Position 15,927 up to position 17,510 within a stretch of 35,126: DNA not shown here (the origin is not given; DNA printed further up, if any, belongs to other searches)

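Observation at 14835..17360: Tandem ACAD-fold pair in which neither subunit shows either known catalytic-glutamate position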

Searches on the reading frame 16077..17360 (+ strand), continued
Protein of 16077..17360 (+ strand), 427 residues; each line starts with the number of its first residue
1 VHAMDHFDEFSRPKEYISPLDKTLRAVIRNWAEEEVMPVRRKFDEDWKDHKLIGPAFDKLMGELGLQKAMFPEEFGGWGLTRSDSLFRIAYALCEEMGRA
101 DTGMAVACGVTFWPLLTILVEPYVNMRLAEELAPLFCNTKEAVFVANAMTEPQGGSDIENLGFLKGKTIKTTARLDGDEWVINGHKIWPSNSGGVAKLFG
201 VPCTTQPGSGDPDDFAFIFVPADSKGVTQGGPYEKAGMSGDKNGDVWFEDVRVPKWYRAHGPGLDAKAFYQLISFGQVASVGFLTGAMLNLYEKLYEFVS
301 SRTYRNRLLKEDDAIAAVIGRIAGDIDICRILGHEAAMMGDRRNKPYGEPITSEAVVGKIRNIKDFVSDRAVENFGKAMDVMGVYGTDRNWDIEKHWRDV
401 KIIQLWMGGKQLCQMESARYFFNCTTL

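Call 28: search_solved_structures(query=A1, max_evalue=1e-10, show_alignments=3)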
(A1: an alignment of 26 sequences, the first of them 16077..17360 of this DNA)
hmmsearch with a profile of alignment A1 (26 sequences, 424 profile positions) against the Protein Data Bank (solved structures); distinct sequences matched with E-value up to 1e-10: 76 (the best 60 are shown).
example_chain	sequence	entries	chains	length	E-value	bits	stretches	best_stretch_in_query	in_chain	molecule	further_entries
3pfd_A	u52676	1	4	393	6.7e-33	117.3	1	20-416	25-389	Acyl-CoA dehydrogenase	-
3mpi_A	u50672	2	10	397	5e-32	114.5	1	19-413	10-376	Glutaryl-CoA dehydrogenase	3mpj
4p13_A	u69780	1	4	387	1.6e-31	112.8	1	18-418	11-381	Medium-chain specific acyl-CoA dehydrogenase, mitochondrial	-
7szv_A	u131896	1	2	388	2.3e-31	112.3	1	19-411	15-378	Acyl-CoA dehydrogenase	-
7p98_A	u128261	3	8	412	3e-31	111.9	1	23-416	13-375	Short-chain acyl-CoA dehydrogenase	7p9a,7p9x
1ege_A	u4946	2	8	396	3.2e-31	111.8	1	18-418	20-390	MEDIUM CHAIN ACYL-COA DEHYDROGENASE | Acyl-CoA dehydrogenase, medium-chain specific, mitochondrial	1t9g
2a1t_A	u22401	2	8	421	4e-31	111.5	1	18-418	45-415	Acyl-CoA dehydrogenase, medium-chain specific, mitochondrial precursor | Medium-chain specific acyl-CoA dehydrogenase, mitochondrial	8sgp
1egc_A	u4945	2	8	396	7.1e-31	110.7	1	18-417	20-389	MEDIUM CHAIN ACYL-COA DEHYDROGENASE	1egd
1jqi_A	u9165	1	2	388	1e-30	110.1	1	18-408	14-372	short chain acyl-CoA dehydrogenase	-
3mdd_A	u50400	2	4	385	1.6e-30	109.5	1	18-416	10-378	MEDIUM CHAIN ACYL-COA DEHYDROGENASE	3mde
1udy_A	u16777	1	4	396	1.7e-30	109.4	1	18-416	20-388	Acyl-CoA dehydrogenase, medium-chain specific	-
2vig_A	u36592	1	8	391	4.7e-30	108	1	19-408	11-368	SHORT-CHAIN SPECIFIC ACYL-COA DEHYDROGENASE,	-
2dvl_A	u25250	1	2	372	5.9e-30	107.6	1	25-417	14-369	Acyl-CoA dehydrogenase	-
7y0a_A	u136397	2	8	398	7.8e-30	107.3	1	19-408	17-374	Short-chain specific acyl-CoA dehydrogenase, mitochondrial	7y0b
8sgs_A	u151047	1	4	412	8.6e-30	107.1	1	19-408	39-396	Short-chain specific acyl-CoA dehydrogenase, mitochondrial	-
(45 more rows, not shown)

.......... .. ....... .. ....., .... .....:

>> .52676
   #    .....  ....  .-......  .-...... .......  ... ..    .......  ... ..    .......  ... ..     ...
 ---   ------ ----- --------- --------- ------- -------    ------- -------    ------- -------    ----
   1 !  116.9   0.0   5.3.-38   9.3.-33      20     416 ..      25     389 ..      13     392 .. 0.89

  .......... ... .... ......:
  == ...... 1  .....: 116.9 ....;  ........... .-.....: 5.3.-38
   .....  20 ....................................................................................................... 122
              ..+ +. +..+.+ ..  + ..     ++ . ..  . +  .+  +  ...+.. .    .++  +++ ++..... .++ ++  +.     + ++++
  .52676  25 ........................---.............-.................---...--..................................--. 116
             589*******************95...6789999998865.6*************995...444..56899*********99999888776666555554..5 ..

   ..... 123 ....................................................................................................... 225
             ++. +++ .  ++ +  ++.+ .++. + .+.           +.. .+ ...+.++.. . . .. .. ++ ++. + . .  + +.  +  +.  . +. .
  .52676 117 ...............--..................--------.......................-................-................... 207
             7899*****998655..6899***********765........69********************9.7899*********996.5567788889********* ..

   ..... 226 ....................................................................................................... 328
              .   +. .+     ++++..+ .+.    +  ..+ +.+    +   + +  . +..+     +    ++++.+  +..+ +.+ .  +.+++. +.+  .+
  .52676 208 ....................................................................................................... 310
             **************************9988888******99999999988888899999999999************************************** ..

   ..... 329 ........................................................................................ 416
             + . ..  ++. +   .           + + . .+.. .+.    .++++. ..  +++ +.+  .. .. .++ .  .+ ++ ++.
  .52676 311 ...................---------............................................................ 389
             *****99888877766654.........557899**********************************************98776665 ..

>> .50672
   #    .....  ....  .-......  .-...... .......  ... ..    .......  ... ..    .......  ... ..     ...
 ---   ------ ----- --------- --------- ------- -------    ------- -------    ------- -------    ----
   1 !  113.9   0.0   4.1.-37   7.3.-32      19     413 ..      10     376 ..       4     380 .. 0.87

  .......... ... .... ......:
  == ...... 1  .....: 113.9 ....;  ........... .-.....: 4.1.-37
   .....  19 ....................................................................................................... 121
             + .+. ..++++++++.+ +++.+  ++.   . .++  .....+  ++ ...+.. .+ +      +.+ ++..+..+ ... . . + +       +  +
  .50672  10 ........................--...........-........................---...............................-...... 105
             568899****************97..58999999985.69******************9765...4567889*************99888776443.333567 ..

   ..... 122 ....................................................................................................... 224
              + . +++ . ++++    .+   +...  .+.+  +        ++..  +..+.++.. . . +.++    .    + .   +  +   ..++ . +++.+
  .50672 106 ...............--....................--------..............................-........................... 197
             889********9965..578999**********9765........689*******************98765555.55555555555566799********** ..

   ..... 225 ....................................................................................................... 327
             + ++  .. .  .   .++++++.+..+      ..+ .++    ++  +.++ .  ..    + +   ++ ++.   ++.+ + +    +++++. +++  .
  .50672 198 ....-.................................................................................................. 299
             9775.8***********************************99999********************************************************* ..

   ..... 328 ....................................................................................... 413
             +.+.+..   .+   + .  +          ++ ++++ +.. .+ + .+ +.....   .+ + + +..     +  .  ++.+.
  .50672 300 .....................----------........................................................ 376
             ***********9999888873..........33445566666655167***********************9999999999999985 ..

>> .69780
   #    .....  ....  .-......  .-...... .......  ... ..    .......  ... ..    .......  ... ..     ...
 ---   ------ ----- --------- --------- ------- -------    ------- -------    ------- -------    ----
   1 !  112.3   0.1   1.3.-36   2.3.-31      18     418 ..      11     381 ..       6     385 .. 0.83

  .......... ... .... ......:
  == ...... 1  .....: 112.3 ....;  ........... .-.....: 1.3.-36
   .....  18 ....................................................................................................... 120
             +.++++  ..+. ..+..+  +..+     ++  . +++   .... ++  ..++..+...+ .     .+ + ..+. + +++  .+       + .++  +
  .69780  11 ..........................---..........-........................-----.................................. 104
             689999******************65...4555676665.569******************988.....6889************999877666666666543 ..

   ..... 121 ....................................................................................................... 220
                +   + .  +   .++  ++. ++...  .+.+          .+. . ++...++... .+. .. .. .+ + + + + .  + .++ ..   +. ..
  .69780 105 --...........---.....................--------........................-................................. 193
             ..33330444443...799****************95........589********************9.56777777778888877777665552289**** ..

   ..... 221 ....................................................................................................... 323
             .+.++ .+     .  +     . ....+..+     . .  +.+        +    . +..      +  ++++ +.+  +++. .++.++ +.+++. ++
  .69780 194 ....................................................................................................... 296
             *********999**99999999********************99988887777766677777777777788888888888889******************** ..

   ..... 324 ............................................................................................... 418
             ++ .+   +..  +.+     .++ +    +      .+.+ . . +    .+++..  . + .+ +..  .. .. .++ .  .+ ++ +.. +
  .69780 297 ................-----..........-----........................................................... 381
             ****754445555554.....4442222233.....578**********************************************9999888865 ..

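Call 30: search_solved_structures(query=A1, max_evalue=1e-30, show_alignments=5)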
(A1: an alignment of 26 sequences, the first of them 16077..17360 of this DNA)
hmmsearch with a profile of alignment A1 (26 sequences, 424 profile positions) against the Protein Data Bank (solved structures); distinct sequences matched with E-value up to 1e-30: 8.
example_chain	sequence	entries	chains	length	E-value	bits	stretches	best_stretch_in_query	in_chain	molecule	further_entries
3pfd_A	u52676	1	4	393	6.7e-33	117.3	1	20-416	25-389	Acyl-CoA dehydrogenase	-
3mpi_A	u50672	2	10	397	5e-32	114.5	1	19-413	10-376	Glutaryl-CoA dehydrogenase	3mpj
4p13_A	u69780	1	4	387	1.6e-31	112.8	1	18-418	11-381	Medium-chain specific acyl-CoA dehydrogenase, mitochondrial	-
7szv_A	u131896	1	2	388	2.3e-31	112.3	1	19-411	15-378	Acyl-CoA dehydrogenase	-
7p98_A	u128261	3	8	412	3e-31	111.9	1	23-416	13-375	Short-chain acyl-CoA dehydrogenase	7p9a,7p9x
1ege_A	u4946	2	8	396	3.2e-31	111.8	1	18-418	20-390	MEDIUM CHAIN ACYL-COA DEHYDROGENASE | Acyl-CoA dehydrogenase, medium-chain specific, mitochondrial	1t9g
2a1t_A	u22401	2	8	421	4e-31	111.5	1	18-418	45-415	Acyl-CoA dehydrogenase, medium-chain specific, mitochondrial precursor | Medium-chain specific acyl-CoA dehydrogenase, mitochondrial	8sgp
1egc_A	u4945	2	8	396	7.1e-31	110.7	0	18-417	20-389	MEDIUM CHAIN ACYL-COA DEHYDROGENASE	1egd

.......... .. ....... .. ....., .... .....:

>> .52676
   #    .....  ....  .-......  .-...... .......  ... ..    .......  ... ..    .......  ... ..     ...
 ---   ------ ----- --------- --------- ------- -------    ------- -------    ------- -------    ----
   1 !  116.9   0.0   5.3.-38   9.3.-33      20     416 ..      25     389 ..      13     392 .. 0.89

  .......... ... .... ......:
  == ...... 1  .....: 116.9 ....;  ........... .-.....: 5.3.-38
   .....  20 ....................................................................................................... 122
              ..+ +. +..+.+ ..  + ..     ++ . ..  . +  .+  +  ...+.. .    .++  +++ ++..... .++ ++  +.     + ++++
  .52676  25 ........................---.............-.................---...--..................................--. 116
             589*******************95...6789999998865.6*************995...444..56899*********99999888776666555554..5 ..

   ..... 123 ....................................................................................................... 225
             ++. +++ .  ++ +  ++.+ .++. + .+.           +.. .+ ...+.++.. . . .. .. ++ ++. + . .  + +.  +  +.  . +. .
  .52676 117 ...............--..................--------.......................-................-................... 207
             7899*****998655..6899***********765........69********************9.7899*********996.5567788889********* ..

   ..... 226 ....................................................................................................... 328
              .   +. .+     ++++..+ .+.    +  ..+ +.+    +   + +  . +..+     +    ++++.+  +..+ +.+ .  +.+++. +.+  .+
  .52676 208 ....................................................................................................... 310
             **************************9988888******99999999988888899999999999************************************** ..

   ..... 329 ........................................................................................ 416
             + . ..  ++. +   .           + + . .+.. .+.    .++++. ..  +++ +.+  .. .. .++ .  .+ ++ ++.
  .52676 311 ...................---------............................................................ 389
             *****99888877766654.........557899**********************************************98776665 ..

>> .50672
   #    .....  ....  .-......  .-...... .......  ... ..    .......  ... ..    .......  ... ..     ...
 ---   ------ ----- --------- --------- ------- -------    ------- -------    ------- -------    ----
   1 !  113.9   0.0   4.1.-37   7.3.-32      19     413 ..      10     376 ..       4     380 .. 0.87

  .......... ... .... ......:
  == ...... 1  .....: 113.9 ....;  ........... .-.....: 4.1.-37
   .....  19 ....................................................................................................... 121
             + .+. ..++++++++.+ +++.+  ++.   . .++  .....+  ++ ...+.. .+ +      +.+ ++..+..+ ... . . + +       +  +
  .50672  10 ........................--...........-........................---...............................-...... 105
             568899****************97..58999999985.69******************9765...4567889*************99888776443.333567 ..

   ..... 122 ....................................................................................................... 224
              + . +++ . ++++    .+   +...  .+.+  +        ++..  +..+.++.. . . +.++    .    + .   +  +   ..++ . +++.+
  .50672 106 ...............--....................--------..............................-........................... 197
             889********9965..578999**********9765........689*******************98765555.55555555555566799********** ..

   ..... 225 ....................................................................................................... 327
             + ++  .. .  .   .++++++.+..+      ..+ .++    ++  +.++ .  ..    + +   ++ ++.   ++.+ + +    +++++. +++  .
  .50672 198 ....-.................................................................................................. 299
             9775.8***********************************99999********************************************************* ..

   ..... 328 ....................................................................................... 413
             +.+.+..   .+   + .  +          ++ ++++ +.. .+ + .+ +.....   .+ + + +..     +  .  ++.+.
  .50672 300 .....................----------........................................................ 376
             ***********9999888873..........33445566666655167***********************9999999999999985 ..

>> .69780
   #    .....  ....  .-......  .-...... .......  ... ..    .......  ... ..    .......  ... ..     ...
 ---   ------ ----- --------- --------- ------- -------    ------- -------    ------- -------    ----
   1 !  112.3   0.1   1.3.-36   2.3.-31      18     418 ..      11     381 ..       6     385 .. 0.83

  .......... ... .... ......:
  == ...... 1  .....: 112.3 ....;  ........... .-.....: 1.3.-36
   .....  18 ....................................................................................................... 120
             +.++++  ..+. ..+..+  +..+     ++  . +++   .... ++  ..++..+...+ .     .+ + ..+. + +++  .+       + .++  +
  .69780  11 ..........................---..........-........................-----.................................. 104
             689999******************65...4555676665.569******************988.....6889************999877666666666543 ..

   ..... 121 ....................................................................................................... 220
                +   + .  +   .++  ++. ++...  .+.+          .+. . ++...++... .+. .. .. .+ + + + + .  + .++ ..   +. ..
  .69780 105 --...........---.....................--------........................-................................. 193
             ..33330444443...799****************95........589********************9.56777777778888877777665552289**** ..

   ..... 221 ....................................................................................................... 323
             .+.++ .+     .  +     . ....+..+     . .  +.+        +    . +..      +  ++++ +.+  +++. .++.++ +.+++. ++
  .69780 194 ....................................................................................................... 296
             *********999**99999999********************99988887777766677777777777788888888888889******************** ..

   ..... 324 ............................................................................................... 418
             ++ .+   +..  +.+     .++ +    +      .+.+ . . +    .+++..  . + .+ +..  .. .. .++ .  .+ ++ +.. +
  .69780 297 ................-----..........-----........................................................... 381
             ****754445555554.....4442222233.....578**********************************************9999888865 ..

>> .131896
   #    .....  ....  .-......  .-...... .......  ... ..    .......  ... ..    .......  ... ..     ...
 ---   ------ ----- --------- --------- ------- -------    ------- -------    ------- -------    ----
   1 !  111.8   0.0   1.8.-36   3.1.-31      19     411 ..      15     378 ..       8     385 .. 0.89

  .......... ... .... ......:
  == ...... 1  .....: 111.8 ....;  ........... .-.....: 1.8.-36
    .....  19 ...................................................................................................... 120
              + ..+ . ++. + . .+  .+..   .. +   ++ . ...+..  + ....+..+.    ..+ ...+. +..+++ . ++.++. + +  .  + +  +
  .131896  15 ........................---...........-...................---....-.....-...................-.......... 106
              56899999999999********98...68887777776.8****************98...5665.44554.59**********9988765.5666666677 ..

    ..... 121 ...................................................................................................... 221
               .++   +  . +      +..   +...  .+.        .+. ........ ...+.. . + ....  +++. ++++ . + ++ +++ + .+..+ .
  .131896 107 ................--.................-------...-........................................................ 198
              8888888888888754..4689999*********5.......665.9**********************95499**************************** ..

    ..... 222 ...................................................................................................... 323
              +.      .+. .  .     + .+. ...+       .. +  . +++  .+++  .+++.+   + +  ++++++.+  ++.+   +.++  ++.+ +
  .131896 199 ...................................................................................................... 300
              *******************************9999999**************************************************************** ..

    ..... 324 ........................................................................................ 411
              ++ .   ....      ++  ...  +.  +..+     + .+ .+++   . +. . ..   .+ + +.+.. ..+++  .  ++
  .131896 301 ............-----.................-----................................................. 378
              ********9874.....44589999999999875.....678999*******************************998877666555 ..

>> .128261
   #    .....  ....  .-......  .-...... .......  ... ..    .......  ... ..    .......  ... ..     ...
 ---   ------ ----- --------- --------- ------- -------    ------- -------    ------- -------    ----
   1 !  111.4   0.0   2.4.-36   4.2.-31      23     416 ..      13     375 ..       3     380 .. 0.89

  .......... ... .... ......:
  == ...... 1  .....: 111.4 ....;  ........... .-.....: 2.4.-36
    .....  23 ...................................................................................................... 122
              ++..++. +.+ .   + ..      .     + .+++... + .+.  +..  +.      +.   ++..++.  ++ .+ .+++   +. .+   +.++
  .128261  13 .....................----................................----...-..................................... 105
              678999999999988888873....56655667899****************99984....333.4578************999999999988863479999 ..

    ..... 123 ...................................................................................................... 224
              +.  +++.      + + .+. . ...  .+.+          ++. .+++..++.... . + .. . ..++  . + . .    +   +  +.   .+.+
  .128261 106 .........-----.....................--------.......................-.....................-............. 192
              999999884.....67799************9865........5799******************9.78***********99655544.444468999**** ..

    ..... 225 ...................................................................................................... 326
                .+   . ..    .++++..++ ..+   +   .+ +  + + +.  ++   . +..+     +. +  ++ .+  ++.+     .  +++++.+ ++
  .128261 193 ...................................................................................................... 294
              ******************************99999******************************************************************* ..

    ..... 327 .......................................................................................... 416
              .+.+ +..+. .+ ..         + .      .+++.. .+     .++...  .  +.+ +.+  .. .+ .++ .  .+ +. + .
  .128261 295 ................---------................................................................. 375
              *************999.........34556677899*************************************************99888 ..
